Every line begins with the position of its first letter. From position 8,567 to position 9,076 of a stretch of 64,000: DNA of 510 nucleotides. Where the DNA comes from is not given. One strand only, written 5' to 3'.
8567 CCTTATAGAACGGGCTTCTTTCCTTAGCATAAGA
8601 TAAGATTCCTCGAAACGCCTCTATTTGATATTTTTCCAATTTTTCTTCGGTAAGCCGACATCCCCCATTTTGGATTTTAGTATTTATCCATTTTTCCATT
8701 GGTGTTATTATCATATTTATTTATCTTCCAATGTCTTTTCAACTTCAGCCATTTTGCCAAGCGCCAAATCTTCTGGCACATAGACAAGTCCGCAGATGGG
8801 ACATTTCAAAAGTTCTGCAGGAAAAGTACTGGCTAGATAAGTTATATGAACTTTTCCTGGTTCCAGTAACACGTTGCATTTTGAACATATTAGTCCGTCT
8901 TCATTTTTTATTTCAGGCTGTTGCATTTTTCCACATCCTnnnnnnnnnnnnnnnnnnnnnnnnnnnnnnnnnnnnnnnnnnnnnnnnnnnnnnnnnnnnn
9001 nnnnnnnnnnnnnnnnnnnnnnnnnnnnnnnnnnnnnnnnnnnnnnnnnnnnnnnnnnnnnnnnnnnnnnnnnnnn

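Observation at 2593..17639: Mop-type molybdo-hydroxylase followed by an 11-gene accessory operon of unexplained chemistry: candidate uncharacterised cofactor maturation/modification system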

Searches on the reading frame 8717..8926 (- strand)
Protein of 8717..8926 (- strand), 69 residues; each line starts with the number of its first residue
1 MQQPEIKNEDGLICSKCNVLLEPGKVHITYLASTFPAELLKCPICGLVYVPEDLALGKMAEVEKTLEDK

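Call 3: search_protein_families(library=ncbifam, proteins=[window:8717-8926:-], max_evalue=0.001)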
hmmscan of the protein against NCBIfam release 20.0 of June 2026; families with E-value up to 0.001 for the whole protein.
window:8717-8926:- (69 aa): 1 family
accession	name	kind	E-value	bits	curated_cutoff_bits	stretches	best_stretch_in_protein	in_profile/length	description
NF045645.1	DVU_1557_fam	equivalog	1.5e-27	95.5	60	1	12-69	3-60/60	DVU_1557 family redox protein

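Call 12: search_protein_families(library=pfam, proteins=[window:8717-8926:-], max_evalue=0.01)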
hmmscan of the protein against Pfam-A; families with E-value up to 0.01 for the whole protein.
window:8717-8926:- (69 aa): 2 families
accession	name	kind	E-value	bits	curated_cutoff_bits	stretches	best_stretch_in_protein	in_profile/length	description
PF24292.1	DUF7479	-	1.2e-27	96.2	27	1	12-69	3-60/60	Domain of unknown function (DUF7479)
PF13878.12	zf-C2H2_3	-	0.0012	19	27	0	41-53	15-27/40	zinc-finger of acetyl-transferase ESCO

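Call 35: search_protein_representatives(protein=window:8717-8926:-)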
Query: 69 residues. Proteins with E-value up to 0.001 (for the whole library): 212; up to 1e-10: 40; up to 1e-30: 0. The best 150 are listed.
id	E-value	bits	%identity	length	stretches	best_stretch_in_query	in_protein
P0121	1.3e-19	85.6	64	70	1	11-69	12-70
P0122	3.6e-18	81.1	60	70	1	10-69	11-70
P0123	3.9e-18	80.9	61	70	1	6-69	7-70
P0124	3.6e-17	77.9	58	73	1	8-69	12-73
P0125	2.3e-16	75.3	52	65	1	7-69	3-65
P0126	5.4e-16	74.2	56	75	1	9-69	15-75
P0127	4.8e-15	71.2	52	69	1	5-69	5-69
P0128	5.9e-15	70.9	59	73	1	11-69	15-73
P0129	7.2e-15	70.6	73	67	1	21-69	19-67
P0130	7.6e-15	70.5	56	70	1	13-69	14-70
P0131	2.3e-14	69.0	53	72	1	6-69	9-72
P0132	7.2e-14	67.5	58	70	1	11-69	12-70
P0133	7.5e-14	67.4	54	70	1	9-69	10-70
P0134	1.5e-13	66.4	46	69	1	2-69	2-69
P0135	1.9e-13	66.1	52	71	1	10-69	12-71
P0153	4.6e-11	58.6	50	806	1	6-69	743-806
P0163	1.5e-10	57.0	54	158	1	13-69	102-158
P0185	1.5e-09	53.8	46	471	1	2-69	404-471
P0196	3.5e-09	52.6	54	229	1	14-69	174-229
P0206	7.5e-09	51.6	48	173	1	9-69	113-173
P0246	4.8e-07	45.9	44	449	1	11-69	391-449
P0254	1.0e-06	44.8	41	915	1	9-69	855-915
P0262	1.5e-06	44.4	49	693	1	9-69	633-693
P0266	1.8e-06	44.1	45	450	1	8-69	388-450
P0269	2.2e-06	43.8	55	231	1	21-69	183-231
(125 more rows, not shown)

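Call 36: search_protein_families(library=pfam, proteins=[P0153, P0185, P0246, P0266, P0196, P0269, P0163, P0206, P0254, P0262], max_evalue=0.001)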
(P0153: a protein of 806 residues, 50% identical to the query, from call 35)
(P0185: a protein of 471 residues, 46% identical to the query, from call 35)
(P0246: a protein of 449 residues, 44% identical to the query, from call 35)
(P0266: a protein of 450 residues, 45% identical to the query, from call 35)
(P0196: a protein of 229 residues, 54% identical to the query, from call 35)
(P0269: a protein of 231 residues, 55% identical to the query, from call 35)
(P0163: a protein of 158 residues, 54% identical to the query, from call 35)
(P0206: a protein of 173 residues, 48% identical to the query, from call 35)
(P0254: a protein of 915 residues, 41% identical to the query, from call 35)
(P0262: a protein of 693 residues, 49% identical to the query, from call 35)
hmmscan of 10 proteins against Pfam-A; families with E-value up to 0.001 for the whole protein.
P0153 (806 aa): 9 families
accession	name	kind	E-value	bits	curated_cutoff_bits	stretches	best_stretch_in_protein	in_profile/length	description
PF24292.1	DUF7479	-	1.7e-19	70.1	27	1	749-806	3-60/60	Domain of unknown function (DUF7479)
PF14691.11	Fer4_20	-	5.5e-13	49.1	25.8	1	5-77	29-105/113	Dihydroprymidine dehydrogenase domain II, 4Fe-4S cluster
PF13534.11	Fer4_17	-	4.4e-08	34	22.2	1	282-347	1-60/61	4Fe-4S dicluster domain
PF02754.22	CCG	-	1.1e-07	32.2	20.6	1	400-480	1-84/85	Cysteine-rich domain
PF13183.11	Fer4_8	-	4.1e-07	30.9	27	1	280-347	2-68/68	4Fe-4S dicluster domain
PF13450.12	NAD_binding_8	-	1.1e-05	26.1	21.9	1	97-128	1-32/68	NAD(P)-binding Rossmann-like domain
PF07992.20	Pyr_redox_2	-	3.9e-05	23.7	26.1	1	94-144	2-51/291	Pyridine nucleotide-disulphide oxidoreductase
PF01266.30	DAO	-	9.6e-05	22.5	27.9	1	95-125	2-32/353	FAD dependent oxidoreductase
PF00070.33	Pyr_redox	-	0.00073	20.4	22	0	94-138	1-45/82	Pyridine nucleotide-disulphide oxidoreductase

P0185 (471 aa): 2 families
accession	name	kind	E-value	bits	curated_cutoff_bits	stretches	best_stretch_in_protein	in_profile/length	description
PF24292.1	DUF7479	-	1.7e-22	79.7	27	1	414-471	3-60/60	Domain of unknown function (DUF7479)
PF02754.22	CCG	-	1.2e-14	54.6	20.6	2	51-131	2-84/85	Cysteine-rich domain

P0246 (449 aa): 1 family
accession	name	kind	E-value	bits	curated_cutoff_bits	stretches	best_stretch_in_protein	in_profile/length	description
PF24292.1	DUF7479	-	7.6e-20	71.2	27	1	395-449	6-60/60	Domain of unknown function (DUF7479)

P0266 (450 aa): 2 families
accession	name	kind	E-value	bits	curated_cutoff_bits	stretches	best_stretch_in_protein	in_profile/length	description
PF24292.1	DUF7479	-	2.7e-18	66.3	27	1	391-450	2-60/60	Domain of unknown function (DUF7479)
PF02754.22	CCG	-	8.1e-13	48.7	20.6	1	37-116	3-84/85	Cysteine-rich domain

P0196 (229 aa): 1 family
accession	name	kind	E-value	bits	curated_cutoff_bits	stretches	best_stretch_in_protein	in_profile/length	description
PF24292.1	DUF7479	-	8.7e-25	87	27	1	171-229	2-60/60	Domain of unknown function (DUF7479)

P0269 (231 aa): 2 families
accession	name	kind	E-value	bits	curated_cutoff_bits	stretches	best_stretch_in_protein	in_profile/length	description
PF24292.1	DUF7479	-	5.3e-18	65.3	27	1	182-231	11-60/60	Domain of unknown function (DUF7479)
PF03419.18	Peptidase_U4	-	4.5e-06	26.6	28.4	1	32-140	31-154/284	Sporulation factor SpoIIGA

P0163 (158 aa): 1 family
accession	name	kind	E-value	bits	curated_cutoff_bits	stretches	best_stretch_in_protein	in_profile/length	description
PF24292.1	DUF7479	-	8.8e-24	83.8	27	1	101-158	3-60/60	Domain of unknown function (DUF7479)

P0206 (173 aa): 1 family
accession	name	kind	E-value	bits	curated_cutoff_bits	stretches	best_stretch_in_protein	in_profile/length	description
PF24292.1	DUF7479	-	1.7e-22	79.7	27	1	115-173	2-60/60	Domain of unknown function (DUF7479)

P0254 (915 aa): 8 families
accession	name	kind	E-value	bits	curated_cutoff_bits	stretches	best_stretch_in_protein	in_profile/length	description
PF24292.1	DUF7479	-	3.4e-20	72.3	27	1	857-915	2-60/60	Domain of unknown function (DUF7479)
PF14691.11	Fer4_20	-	5.1e-16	58.9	25.8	1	9-95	19-108/113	Dihydroprymidine dehydrogenase domain II, 4Fe-4S cluster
PF13450.12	NAD_binding_8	-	1.1e-07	32.4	21.9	1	114-146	1-33/68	NAD(P)-binding Rossmann-like domain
PF02754.22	CCG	-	2.2e-07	31.3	20.6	0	469-551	1-81/85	Cysteine-rich domain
PF01266.30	DAO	-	2.7e-07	30.9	27.9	1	111-188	1-76/353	FAD dependent oxidoreductase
PF07992.20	Pyr_redox_2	-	5.7e-06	26.4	26.1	1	111-216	2-119/291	Pyridine nucleotide-disulphide oxidoreductase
PF01946.23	Thi4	-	8.9e-05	22.3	26.2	1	112-149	20-58/235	Thi4 family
PF00890.30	FAD_binding_2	-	0.00014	21.7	20.4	1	112-146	2-36/414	FAD binding domain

P0262 (693 aa): 5 families
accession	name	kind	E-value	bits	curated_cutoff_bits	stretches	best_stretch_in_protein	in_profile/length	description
PF24292.1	DUF7479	-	5.2e-22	78.2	27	1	635-693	2-60/60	Domain of unknown function (DUF7479)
PF02754.22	CCG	-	3e-10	40.5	20.6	1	380-466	1-83/85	Cysteine-rich domain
PF13534.11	Fer4_17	-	1.4e-09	38.8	22.2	1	143-209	2-61/61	4Fe-4S dicluster domain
PF13183.11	Fer4_8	-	2.1e-08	35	27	1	140-208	2-68/68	4Fe-4S dicluster domain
PF12838.12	Fer4_7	-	0.00017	22.4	27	1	147-208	4-52/52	4Fe-4S dicluster domain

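Call 63: predict_structure(alignment_id=A2)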
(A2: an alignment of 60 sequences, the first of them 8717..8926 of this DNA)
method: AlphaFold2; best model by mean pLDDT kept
length: 69 residues; sequences in the alignment: 60
mean_pLDDT: 78.1   pTM: 0.57
mean pLDDT of the five models: 78.1, 74.1, 73.8, 72.9, 72.5
residues with pLDDT >= 90: 22; 70-90: 29; 50-70: 15; < 50: 3
segments of 3 or more residues with pLDDT < 50: none
pLDDT, mean of each block of 10 residues (from residue 1): 67 93 88 85 92 66 53
secondary structure, 60 per line:
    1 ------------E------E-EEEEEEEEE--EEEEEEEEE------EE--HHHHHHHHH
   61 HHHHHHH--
elements in order: E22-30 E33-41 H52-67

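Call 67: fold_search(model_id=the predicted structure, library=pdb)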
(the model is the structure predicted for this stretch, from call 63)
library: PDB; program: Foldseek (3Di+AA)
matches with E <= 10: 177; with E <= 0.001: 0
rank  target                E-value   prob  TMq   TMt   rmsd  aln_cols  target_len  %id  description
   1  8yoz_B                9.5e-02  0.99  0.45  0.41   5.3        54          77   22  Crystal structure of the small zinc-finger protein ZifS (TTHA0897) from Thermus thermophilus HB8. (released 2025-03-19)
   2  9qf4_Bk               4.0e-01  0.14  0.22  0.23  12.8        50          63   20  Structure of P. furiosus 70S ribosome grown at 95 degC (released 2025-11-05)
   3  6dnw_A                5.5e-01  0.25  0.34  0.14  10.6        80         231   14  Sequence Requirements of the Listeria innocua prophage attP site (released 2018-10-03)
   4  9qf6_Bk               1.1e+00  0.10  0.22  0.23  12.9        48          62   17  Structure of P. furiosus 70S ribosome in RsmB deleted strain (released 2025-11-05)
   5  8hyj_I                1.2e+00  0.09  0.26  0.22   6.4        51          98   22  A cryo-EM structure of KTF1-bound polymerase V transcription elongation complex (released 2023-06-21)
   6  2qkd                  1.3e+00  0.25  0.29  0.07   5.8        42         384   14  Crystal structure of tandem ZPR1 domains (released 2007-08-07)
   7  9k1p_B                1.8e+00  0.14  0.29  0.11   7.4        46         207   24  crystal structure of Rtks- C2221 (released 2025-10-22)
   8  4kis_D                1.9e+00  0.21  0.38  0.12   7.8        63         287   11  Crystal Structure of a LSR-DNA Complex (released 2013-07-10)
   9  7aoi_AY               1.9e+00  0.14  0.36  0.10  15.6        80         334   12  Trypanosoma brucei mitochondrial ribosome large subunit assembly intermediate (released 2020-12-02)
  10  8hyn_A                1.9e+00  0.13  0.28  0.14   3.8        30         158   20  Bacterial STING from Riemerella anatipestifer (released 2024-01-10)
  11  9rsd_Y                2.1e+00  0.16  0.27  0.18   4.6        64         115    9  Ternary complex of a charged molecular glue degrader ZZ1-SO2H, BRD4(BD1) neosubstrate, and the CTLH E3 ligase receptor (released 2026-04-08)
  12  2wj8_J                2.2e+00  0.16  0.35  0.09   5.1        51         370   10  Respiratory Syncitial Virus RiboNucleoProtein (released 2009-12-08)
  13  2wj8_O                2.2e+00  0.16  0.35  0.09   5.1        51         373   10  Respiratory Syncitial Virus RiboNucleoProtein (released 2009-12-08)
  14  2wj8_A                2.2e+00  0.16  0.35  0.09   5.1        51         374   10  Respiratory Syncitial Virus RiboNucleoProtein (released 2009-12-08)
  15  2wj8_B                2.2e+00  0.16  0.35  0.09   5.1        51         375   10  Respiratory Syncitial Virus RiboNucleoProtein (released 2009-12-08)
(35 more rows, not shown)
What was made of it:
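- Tried and rejected: Foldseek against the PDB gave nothing significant (call 67).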

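Call 84: predict_structure(alignment_id=A4)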
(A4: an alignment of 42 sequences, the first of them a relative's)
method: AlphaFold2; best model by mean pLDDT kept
length: 160 residues; sequences in the alignment: 42
mean_pLDDT: 89.7   pTM: 0.83
mean pLDDT of the five models: 89.7, 89.5, 88.8, 88.8, 88.5
residues with pLDDT >= 90: 117; 70-90: 26; 50-70: 17; < 50: 0
segments of 3 or more residues with pLDDT < 50: none
pLDDT, mean of each block of 10 residues (from residue 1): 85 97 97 97 97 96 97 97 81 58 94 93 89 96 86 75
secondary structure, 60 per line:
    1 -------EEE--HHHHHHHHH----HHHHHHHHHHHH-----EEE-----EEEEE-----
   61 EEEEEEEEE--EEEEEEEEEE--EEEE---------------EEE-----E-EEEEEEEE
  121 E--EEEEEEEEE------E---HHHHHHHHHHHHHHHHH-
elements in order: E8-10 H13-21 H26-37 E43-45 E51-55 E61-69 E72-81 E84-87 E103-105 E113-121 E124-132 H143-159
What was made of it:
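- AF2 predicts a confident compact p90-DUF7479 unit, pTM 0.83 (call 84).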

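Call 87: fold_search(model_id=the predicted structure, library=pdb)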
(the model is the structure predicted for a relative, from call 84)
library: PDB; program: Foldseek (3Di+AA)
matches with E <= 10: 751; with E <= 0.001: 0
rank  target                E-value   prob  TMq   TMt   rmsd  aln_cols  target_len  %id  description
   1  5ixa_B                9.1e-02  0.18  0.20  0.14  15.5       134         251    4  HCMV DNA polymerase processivity subunit UL44 at neutral pH and low salt (released 2016-11-30)
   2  5ah2_B                1.5e-01  0.16  0.20  0.10  14.5       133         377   14  The sliding clamp of Mycobacterium smegmatis in complex with a natural product. (released 2015-06-03)
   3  9g12_B                2.0e-01  0.87  0.29  0.49   5.0        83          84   13  Mycobacterium tuberculosis RelBE1 toxin-antitoxin system; rv1247c (relB1 antitoxin), rv1246c (relE1 toxin) (released 2025-12-17)
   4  5ixa_A                2.1e-01  0.12  0.18  0.13  16.6       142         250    7  HCMV DNA polymerase processivity subunit UL44 at neutral pH and low salt (released 2016-11-30)
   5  5ja8_A                2.2e-01  0.87  0.34  0.48   6.3       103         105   14  Crystal structure of the HigB2 toxin in complex with Nb2 (released 2017-04-05)
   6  5ja9_C                2.2e-01  0.69  0.31  0.44   7.7       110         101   16  Crystal structure of the HigB2 toxin in complex with Nb6 (released 2017-04-05)
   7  1z8m_MODEL_1_A        2.2e-01  0.57  0.26  0.40   6.3        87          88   15  Solution structure of the conserved hypothtical protein HP0894 from Helicobacter pylori (released 2005-11-01)
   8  2gfg_B                2.2e-01  0.11  0.19  0.16  16.3       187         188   14  Crystal structure of a putative adenylate cyclase (bh2851) from bacillus halodurans at 2.12 A resolution (released 2006-05-02)
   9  2gfg_A                2.3e-01  0.15  0.23  0.20  16.8       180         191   14  Crystal structure of a putative adenylate cyclase (bh2851) from bacillus halodurans at 2.12 A resolution (released 2006-05-02)
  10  2khe_MODEL_1_A        2.5e-01  0.75  0.28  0.44   5.2        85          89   15  Solution Structure of the Bacterial Toxin Rele from Thermus Thermophilus HB8 (released 2010-03-31)
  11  5d3y_A                2.6e-01  0.18  0.22  0.24   7.0        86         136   10  Crystal Structure of the P-Rex1 PH domain with Inositol-(1,3,4,5)-Tetrakisphosphate Bound (released 2016-04-20)
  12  2gfg_C                3.1e-01  0.12  0.20  0.18  16.5       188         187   13  Crystal structure of a putative adenylate cyclase (bh2851) from bacillus halodurans at 2.12 A resolution (released 2006-05-02)
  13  6szw_C                3.7e-01  0.07  0.17  0.15  19.0       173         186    8  Asymmetric complex of Factor XII and kininogen with gC1qR/C1QBP/P32 is governed by allostery (released 2020-07-22)
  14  9g12_A                3.9e-01  0.75  0.31  0.51   5.1        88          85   11  Mycobacterium tuberculosis RelBE1 toxin-antitoxin system; rv1247c (relB1 antitoxin), rv1246c (relE1 toxin) (released 2025-12-17)
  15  6nfa                  3.9e-01  0.08  0.17  0.09  17.4       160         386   10  Vav1 inhibited by an allosteric inhibitor: Vav1 inhibitors block GEF activity (released 2019-12-25)
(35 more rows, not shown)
